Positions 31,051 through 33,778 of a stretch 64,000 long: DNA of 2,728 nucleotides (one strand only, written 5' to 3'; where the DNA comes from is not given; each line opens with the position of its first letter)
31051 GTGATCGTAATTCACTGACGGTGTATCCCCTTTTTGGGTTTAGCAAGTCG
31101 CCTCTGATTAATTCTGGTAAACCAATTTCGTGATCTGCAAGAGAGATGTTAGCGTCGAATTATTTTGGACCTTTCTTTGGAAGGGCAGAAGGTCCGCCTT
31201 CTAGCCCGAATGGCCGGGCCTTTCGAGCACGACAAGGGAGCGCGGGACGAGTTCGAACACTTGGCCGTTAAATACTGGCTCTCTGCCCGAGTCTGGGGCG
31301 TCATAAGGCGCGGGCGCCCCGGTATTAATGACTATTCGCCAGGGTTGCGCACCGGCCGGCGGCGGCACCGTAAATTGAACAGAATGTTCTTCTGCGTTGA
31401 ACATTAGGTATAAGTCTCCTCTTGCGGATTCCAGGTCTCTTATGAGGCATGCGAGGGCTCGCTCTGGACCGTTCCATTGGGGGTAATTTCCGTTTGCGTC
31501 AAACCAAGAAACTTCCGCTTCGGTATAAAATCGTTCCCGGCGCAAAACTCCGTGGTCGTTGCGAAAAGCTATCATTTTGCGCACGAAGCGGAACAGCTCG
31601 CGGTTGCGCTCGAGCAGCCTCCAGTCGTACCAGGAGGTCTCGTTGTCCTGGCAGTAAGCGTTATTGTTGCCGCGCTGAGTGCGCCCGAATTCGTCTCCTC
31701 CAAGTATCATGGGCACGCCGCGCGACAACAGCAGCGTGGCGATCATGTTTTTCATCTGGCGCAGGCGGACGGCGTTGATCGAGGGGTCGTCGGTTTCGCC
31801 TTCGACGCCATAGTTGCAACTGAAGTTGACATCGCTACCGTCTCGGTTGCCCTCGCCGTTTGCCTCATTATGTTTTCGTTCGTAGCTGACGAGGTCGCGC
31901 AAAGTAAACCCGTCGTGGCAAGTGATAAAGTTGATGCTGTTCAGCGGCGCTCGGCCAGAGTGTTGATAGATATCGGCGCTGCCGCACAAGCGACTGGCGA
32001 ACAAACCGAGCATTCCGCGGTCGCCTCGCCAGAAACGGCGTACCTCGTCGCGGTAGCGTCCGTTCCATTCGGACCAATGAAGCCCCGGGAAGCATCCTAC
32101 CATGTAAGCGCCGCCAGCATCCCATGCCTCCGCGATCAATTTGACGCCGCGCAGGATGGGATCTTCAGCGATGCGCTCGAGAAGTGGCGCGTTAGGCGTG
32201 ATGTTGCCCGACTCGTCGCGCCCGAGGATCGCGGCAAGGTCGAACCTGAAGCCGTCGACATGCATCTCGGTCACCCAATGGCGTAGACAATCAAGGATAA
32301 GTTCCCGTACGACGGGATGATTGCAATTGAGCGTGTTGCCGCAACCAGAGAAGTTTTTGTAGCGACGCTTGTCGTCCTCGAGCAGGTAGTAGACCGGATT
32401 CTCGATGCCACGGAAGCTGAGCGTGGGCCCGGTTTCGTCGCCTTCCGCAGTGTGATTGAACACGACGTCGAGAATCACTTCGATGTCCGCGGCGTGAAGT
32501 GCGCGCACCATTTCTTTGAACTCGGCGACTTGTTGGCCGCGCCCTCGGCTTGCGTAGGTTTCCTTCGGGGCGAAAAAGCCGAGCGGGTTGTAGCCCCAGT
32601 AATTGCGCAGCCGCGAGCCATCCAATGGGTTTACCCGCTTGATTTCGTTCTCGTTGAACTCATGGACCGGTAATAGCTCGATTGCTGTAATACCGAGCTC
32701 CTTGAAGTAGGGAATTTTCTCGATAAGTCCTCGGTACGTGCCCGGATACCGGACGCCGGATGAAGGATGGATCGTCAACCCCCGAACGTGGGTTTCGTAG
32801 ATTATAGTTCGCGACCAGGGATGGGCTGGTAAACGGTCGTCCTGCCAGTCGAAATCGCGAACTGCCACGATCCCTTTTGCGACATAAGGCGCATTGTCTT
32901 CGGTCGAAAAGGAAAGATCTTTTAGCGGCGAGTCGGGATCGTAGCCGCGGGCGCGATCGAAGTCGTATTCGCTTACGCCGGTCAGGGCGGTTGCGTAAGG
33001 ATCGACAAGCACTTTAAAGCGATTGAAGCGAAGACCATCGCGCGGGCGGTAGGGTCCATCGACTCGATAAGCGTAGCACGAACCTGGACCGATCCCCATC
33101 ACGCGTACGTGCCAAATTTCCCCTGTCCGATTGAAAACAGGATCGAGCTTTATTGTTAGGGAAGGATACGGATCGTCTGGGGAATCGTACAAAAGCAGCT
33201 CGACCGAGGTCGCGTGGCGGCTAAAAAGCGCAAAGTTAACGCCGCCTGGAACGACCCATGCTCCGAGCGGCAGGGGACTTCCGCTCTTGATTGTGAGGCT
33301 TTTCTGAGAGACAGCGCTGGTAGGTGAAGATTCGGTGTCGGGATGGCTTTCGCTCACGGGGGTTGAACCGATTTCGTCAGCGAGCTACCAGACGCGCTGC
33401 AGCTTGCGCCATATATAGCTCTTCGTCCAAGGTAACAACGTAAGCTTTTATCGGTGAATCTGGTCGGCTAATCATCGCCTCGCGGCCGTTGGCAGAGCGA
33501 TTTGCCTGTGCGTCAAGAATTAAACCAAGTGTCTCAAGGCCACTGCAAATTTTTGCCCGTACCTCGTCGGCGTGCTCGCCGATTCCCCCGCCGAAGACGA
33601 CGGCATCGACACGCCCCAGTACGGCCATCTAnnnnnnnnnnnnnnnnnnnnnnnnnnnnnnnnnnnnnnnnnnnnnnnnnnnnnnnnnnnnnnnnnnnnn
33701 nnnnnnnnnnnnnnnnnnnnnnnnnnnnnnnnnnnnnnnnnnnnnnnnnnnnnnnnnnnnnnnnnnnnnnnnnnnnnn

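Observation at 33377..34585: Acetate kinase interrupted by a single in-frame amber codon exactly at a conserved Tyr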

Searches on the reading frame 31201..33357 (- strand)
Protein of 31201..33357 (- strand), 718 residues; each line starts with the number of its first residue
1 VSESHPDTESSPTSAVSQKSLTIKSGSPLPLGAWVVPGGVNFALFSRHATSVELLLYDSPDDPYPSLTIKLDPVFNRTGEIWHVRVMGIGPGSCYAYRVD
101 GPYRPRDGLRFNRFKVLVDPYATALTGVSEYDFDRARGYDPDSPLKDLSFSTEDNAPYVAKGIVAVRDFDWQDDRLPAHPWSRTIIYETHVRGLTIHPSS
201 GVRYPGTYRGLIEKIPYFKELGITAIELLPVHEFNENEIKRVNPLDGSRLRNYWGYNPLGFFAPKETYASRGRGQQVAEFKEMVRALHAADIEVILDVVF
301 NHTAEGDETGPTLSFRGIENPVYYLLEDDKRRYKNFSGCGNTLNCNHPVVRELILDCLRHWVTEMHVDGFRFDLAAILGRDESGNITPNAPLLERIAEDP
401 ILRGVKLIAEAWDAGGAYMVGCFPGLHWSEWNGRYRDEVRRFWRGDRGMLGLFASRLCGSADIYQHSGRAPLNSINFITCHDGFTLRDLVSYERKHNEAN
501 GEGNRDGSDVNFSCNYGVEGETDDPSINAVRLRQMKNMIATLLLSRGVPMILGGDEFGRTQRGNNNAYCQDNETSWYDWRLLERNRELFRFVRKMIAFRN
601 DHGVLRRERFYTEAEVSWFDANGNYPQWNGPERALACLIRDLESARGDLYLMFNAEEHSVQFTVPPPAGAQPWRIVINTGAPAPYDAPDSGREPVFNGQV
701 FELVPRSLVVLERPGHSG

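Call 7: search_protein_families(library=pfam, proteins=[window:31201-33357:-])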
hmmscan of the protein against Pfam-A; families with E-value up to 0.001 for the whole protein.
window:31201-33357:- (718 aa): 3 families
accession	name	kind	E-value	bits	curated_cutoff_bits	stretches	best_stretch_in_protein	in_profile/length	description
PF00128.31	Alpha-amylase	-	5.7e-22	79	22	2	206-305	16-94/446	Alpha amylase, catalytic domain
PF02922.24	CBM_48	-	1.2e-13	51.6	22.4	1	30-122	1-83/83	Carbohydrate-binding module 48 (Isoamylase N-terminal domain)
PF21156.3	ISOA1-3_C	-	1.5e-07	32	27.3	1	618-687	2-68/106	Isoamylase 1-3, C-terminal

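Call 54: find_encoding_contigs(protein=window:31201-33357:-, flank=2500, max_places=10)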
Protein window:31201-33357:- (718 aa): 3 contigs read that carry it; 1 place shown.
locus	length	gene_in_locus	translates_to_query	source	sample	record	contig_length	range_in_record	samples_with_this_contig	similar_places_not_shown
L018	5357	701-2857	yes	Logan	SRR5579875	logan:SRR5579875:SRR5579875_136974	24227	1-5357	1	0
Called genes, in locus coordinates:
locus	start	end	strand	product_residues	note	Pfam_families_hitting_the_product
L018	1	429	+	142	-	?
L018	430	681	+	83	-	PF00871:Acetate_kinase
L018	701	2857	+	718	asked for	PF02922:CBM_48, PF00128:Alpha-amylase, PF21156:ISOA1-3_C, PF21331:Isoamylase_C (weak)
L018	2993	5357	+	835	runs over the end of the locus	PF11897:DUF3417, PF00343:Phosphorylase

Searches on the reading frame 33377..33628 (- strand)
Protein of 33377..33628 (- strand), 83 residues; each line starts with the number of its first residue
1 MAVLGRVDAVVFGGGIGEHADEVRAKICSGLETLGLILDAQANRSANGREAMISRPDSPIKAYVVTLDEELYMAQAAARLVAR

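Call 11: list_cluster_members(proteins=[P0001, window:33377-33628:-, window:34594-37326:-])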
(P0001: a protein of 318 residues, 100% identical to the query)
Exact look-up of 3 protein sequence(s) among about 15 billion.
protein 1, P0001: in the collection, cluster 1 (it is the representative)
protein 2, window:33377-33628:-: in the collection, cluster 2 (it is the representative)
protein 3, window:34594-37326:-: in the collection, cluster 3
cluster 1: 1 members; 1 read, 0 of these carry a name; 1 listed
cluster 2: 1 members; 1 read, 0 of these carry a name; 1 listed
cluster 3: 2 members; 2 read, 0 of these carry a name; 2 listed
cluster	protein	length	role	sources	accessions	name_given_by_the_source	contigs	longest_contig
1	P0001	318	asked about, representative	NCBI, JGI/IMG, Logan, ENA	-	-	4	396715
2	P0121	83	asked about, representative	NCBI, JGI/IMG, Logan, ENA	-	-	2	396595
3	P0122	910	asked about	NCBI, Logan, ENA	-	-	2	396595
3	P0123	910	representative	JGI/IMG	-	-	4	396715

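Call 12: find_encoding_contigs(protein=P0123, flank=4000, max_places=10)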
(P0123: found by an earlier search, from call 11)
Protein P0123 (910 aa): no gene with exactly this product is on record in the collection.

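Call 25: find_encoding_contigs(protein=P0122, flank=3000, max_places=10)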
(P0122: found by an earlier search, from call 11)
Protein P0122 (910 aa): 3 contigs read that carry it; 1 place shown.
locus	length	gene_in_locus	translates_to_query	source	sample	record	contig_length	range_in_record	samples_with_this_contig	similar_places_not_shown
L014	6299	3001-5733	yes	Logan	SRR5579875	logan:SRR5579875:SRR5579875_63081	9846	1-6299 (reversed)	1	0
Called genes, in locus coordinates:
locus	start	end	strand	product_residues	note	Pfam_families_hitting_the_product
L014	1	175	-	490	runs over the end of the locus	PF08323:Glyco_transf_5, PF13439:Glyco_transf_4 (weak), PF13579:Glyco_trans_4_4 (faint), PF00534:Glycos_transf_1, PF13692:Glyco_trans_1_4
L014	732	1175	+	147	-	PF00582:Usp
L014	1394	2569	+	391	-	PF00162:PGK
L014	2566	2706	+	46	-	-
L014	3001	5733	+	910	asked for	PF13302:Acetyltransf_3, PF00583:Acetyltransf_1, PF13508:Acetyltransf_7, PF02629:CoA_binding, PF13380:CoA_binding_2, PF13607:Succ_CoA_lig, PF19045:Ligase_CoA_2, PF13549:ATP-grasp_5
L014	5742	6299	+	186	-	?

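Call 26: find_encoding_contigs(protein=P0121, flank=3000, max_places=10)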
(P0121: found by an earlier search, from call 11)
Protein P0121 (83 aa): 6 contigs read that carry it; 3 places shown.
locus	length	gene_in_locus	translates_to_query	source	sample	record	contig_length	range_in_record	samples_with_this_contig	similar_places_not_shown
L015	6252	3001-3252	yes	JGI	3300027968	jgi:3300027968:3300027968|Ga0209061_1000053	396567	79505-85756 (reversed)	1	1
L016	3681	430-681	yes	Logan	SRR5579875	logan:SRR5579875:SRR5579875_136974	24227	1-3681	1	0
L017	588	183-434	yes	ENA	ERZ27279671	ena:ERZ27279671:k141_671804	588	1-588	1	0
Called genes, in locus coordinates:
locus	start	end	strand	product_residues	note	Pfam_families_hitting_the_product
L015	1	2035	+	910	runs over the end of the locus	PF13302:Acetyltransf_3, PF00583:Acetyltransf_1, PF13508:Acetyltransf_7, PF02629:CoA_binding, PF13380:CoA_binding_2, PF13607:Succ_CoA_lig, PF19045:Ligase_CoA_2, PF13549:ATP-grasp_5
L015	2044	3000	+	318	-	PF00871:Acetate_kinase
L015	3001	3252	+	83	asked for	PF00871:Acetate_kinase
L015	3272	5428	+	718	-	PF02922:CBM_48, PF00128:Alpha-amylase, PF21156:ISOA1-3_C, PF21331:Isoamylase_C (weak)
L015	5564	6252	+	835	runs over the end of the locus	PF11897:DUF3417, PF00343:Phosphorylase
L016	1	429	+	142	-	?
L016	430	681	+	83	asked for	PF00871:Acetate_kinase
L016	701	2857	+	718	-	PF02922:CBM_48, PF00128:Alpha-amylase, PF21156:ISOA1-3_C, PF21331:Isoamylase_C (weak)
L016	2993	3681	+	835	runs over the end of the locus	PF11897:DUF3417, PF00343:Phosphorylase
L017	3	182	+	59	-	?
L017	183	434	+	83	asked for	PF00871:Acetate_kinase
